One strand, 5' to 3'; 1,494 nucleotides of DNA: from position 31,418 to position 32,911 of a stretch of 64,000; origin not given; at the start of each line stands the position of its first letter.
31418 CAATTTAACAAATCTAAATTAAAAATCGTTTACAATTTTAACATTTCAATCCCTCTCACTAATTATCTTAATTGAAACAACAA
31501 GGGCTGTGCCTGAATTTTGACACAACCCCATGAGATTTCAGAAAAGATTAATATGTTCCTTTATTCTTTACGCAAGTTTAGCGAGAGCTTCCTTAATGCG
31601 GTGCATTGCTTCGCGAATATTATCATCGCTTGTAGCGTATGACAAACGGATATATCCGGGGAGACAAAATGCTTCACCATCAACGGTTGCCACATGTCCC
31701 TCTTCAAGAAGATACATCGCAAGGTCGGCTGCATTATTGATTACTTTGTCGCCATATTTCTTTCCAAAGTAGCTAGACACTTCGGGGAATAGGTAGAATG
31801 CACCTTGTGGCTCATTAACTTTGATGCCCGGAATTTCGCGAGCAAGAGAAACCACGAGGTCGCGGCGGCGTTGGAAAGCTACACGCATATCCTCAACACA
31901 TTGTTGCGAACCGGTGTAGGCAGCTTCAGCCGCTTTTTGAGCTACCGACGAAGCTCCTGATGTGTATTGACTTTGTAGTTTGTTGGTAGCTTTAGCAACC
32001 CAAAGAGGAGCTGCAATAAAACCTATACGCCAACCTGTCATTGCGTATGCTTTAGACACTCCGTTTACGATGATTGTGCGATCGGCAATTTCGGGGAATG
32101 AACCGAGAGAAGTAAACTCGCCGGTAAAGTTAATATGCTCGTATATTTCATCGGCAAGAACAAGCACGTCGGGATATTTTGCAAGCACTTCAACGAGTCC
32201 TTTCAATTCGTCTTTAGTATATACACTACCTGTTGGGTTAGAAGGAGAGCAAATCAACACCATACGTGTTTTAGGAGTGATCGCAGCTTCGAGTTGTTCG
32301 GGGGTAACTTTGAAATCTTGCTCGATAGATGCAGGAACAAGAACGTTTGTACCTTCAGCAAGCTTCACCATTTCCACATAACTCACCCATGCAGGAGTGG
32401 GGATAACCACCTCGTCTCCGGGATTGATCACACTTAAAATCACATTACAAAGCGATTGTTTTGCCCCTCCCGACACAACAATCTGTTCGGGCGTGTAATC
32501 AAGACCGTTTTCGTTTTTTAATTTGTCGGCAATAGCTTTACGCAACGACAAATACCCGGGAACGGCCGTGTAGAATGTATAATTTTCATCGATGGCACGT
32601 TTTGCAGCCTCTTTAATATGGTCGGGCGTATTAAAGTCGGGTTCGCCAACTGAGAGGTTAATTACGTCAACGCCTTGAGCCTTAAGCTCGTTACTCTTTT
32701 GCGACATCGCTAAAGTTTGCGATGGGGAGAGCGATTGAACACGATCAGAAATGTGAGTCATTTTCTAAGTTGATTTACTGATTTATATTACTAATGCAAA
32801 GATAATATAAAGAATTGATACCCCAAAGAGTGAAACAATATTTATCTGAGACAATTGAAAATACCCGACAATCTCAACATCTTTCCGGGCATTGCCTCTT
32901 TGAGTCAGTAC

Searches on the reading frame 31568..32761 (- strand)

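Call 86: search_protein_families(library=ncbifam, proteins=[window:31568-32761:-], max_evalue=0.00001)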
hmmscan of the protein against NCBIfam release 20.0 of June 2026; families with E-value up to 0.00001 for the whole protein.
window:31568-32761:- (397 aa): 71 families (the best 25 are shown)
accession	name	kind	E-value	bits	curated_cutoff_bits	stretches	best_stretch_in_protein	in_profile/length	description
NF004769.0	PRK06107.1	equivalog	3.6e-136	454.1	617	1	3-396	5-401/402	aspartate transaminase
NF041091.1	asp_aminotase_Arch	equivalog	3.2e-121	404.7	550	1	6-392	2-374/376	aspartate aminotransferase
NF005817.0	PRK07683.1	equivalog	2.2e-99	332.8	575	1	21-394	18-382/387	aminotransferase A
NF005816.0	PRK07682.1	equivalog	9.7e-98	327.3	620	1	2-395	4-385/390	aminotransferase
NF041364.1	GntC_guanitoxin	equivalog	2.1e-88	296.6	415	1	34-391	1-355/356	guanitoxin biosynthesis PLP-dependent (S)-gamma-hydroxy-L-arginine cyclodehydratase GntC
NF005588.0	PRK07309.1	equivalog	8.8e-88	294.8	576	1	31-394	30-387/391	pyridoxal phosphate-dependent aminotransferase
NF006229.0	PRK08361.1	equivalog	8.8e-85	285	624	1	7-396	13-391/391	aspartate aminotransferase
NF004770.0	PRK06108.1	subfamily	1.1e-82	278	422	1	3-395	12-394/396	pyridoxal phosphate-dependent aminotransferase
NF005601.0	PRK07337.1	equivalog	1.6e-79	267.8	496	1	2-393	6-392/394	pyridoxal phosphate-dependent aminotransferase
NF006514.0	PRK08960.1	equivalog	2.4e-79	266.9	554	1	2-395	3-387/388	pyridoxal phosphate-dependent aminotransferase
NF004975.0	PRK06348.1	equivalog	1.4e-76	258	549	1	21-391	19-381/384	pyridoxal phosphate-dependent aminotransferase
NF006230.0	PRK08363.1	equivalog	3.5e-72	243.4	534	1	4-394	4-393/398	alanine aminotransferase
NF006756.0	PRK09276.1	subfamily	3.6e-70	236.8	507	1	3-391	3-384/387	LL-diaminopimelate aminotransferase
NF005744.0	PRK07568.1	subfamily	5.8e-70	236.1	389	1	3-395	2-392/398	pyridoxal phosphate-dependent aminotransferase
NF005855.0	PRK07777.1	equivalog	2.3e-68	231.3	553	1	27-392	24-387/391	pyridoxal phosphate-dependent aminotransferase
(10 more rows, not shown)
